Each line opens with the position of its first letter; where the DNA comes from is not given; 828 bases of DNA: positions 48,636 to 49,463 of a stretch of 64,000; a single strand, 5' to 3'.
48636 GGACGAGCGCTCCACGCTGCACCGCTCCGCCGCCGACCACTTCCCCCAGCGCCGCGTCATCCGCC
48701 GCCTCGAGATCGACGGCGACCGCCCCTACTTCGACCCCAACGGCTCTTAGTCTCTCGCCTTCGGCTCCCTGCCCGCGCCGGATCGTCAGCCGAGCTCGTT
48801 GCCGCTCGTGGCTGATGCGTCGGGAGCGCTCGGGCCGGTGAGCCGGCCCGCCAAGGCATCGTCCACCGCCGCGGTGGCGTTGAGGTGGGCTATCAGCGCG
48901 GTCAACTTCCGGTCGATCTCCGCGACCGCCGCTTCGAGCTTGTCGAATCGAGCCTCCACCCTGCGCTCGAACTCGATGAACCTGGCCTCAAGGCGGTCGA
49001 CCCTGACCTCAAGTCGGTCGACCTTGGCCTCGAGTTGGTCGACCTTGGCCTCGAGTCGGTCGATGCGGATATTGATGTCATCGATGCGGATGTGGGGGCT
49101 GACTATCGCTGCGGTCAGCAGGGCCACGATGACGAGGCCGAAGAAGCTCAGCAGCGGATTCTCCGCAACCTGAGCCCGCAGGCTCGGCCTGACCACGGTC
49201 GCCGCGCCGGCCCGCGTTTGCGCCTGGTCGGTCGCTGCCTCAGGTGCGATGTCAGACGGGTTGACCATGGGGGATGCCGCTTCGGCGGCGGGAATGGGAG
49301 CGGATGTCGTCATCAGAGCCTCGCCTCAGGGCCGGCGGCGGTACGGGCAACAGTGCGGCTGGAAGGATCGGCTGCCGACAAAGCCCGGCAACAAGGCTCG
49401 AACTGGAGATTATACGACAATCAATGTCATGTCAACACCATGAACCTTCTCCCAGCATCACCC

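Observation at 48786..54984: Lower-GC island with an atypical McrBC-type module and three uncharacterised companion genes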

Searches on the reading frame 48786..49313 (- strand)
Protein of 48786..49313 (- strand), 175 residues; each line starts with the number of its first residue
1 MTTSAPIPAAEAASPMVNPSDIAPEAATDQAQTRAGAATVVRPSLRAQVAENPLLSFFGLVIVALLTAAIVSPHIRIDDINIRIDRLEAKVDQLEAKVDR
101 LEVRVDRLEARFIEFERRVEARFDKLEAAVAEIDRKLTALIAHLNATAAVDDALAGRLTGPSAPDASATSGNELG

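Call 3: search_protein_families(library=pfam, proteins=[window:48786-49313:-], max_evalue=0.1)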
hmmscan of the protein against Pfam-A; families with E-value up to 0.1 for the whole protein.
window:48786-49313:- (175 aa): 38 families (the best 25 are shown)
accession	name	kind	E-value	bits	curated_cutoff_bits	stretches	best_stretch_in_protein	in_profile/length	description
PF16526.10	CLZ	-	7.5e-06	26.7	26.7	1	85-128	27-70/71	C-terminal leucine zipper domain of cyclic nucleotide-gated channels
PF23991.1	DUF7310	-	1.3e-05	26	40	2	76-118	31-73/83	Coiled-coil region of unknown function (DUF7310)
PF10046.14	BLOC1_2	-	5.1e-05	24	33.4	1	83-112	66-95/96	Biogenesis of lysosome-related organelles complex-1 subunit 2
PF05531.17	NPV_P10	-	0.0005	20.9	29.8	1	89-146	11-67/75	Nucleopolyhedrovirus P10 protein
PF04977.20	DivIC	-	0.00059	20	28.9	1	60-109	2-51/80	Septum formation initiator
PF16326.10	ABC_tran_CTD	-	0.0011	19.5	32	1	90-142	9-62/69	ABC transporter C-terminal domain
PF06825.17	HSBP1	-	0.0019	18.4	28.6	0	76-95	28-47/51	Heat shock factor binding protein 1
PF06005.17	ZapB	-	0.0036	18.2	31.5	1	85-145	7-70/71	Cell division protein ZapB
PF01519.22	DUF16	-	0.0052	17.7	40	1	78-144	30-92/104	Protein of unknown function DUF16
PF01025.24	GrpE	-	0.0065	16.6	25.8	1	83-128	12-57/165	GrpE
PF06160.17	EzrA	-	0.0072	15.1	39.6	1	76-144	109-177/557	Septation ring formation regulator, EzrA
PF14965.11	BRI3BP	-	0.0096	15.9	27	1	50-104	127-177/179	Negative regulator of p53/TP53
PF00038.26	Filament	-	0.011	15.8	40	1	75-137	217-279/313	Intermediate filament protein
PF00261.25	Tropomyosin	-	0.011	15.7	38.6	1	82-134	188-240/242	Tropomyosin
PF05377.16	FlaC_arch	-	0.015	16.1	27.8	0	77-110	2-35/55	Flagella accessory protein C (FlaC)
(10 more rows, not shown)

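Call 4: search_protein_families(library=padloc, proteins=[window:48786-49313:-], max_evalue=0.1)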
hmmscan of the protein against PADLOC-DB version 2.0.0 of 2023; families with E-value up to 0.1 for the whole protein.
window:48786-49313:- (175 aa): 11 families
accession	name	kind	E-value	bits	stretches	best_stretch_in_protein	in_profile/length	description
PDLC00006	DruC1|DruC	-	2.8e-05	20.8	1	67-144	153-230/626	Unknown function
PDLC02739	PbeC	-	0.00062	16.6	1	69-146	388-469/644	PbeC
PDLC03863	LmuB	-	0.0011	15.7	1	78-145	230-296/610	-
PDLC00517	JetC1|JetC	-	0.0013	15.1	1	72-143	634-703/1119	DUF3584 domain; MukB-like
PDLC03864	LmuB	-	0.004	13.7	1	77-147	406-474/657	-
PDLC03150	Specificity_I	-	0.0054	13.6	1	73-109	392-428/475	Type I specificity subunit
PDLC00514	JetC1|JetC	-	0.0054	12.6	1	80-150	296-362/1117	DUF3584 domain; MukB-like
PDLC03865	LmuB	-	0.0081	12.4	1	73-141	578-651/1007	-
PDLC03195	Specificity_I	-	0.0093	12.6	1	85-127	198-240/512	Type I specificity subunit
PDLC03859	LmuB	-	0.022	11.9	1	78-129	438-489/611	-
PDLC00551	JetC2|JetC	-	0.059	9.1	1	77-143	890-957/1365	DUF3584 domain; MukB-like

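Call 5: search_protein_families(library=ncbifam, proteins=[window:48786-49313:-], max_evalue=0.1)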
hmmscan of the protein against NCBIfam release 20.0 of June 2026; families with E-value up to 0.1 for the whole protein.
window:48786-49313:- (175 aa): 33 families (the best 25 are shown)
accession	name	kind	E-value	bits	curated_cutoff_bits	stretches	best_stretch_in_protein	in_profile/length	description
NF047515.1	SpiroCoCo_C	equivalog_domain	4.5e-05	22.8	125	1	76-140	167-230/313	SpiroCoCo family coiled-coil protein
NF045487.1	ASRP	equivalog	0.0001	21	300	1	78-140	365-427/593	archaea-specific SMC-related protein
NF008413.0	PRK11239.1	equivalog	0.00025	21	321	0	15-105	123-213/215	hypothetical protein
TIGR02977.1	phageshock_pspA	equivalog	0.00025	20.8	242.95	1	76-116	160-201/219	phage shock protein PspA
NF011925.1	PRK15396.1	subfamily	0.00043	20.5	108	1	59-104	9-54/78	major outer membrane lipoprotein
TIGR02209.1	ftsL_broad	equivalog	0.00081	19.3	42.45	1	54-108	3-57/85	cell division protein FtsL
NF052682.1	morpho_FcmC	equivalog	0.0011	19.2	90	1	89-150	60-118/159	filament morphology membrane protein FcmC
NF053563.1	Rkd4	equivalog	0.0012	17.1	860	1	84-136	345-396/747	arcadin-4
NF041035.1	Rad50_Halo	equivalog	0.0024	16.3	1000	1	72-139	464-531/883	DNA double-strand break repair ATPase Rad50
NF053525.1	thylo_ssr2422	subfamily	0.0028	18.1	38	1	78-113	12-47/77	ssr2422 family thylakoid membrane protein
NF052504.1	sll1863_fam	domain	0.0032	17.6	35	1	84-140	6-59/93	sll1863 family stress response protein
NF009344.0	PRK12705.1-1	equivalog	0.0035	16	831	1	79-150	142-208/572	hypothetical protein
TIGR02169.1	SMC_prok_A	equivalog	0.0054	14.4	729.4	1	77-135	850-911/1165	chromosome segregation protein SMC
NF005188.0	PRK06664.1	equivalog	0.0072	14.7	469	1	89-139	600-650/661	flagellar hook-associated protein FliD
TIGR02168.1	SMC_prok_B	equivalog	0.0075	14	567.35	1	82-145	393-459/1181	chromosome segregation protein SMC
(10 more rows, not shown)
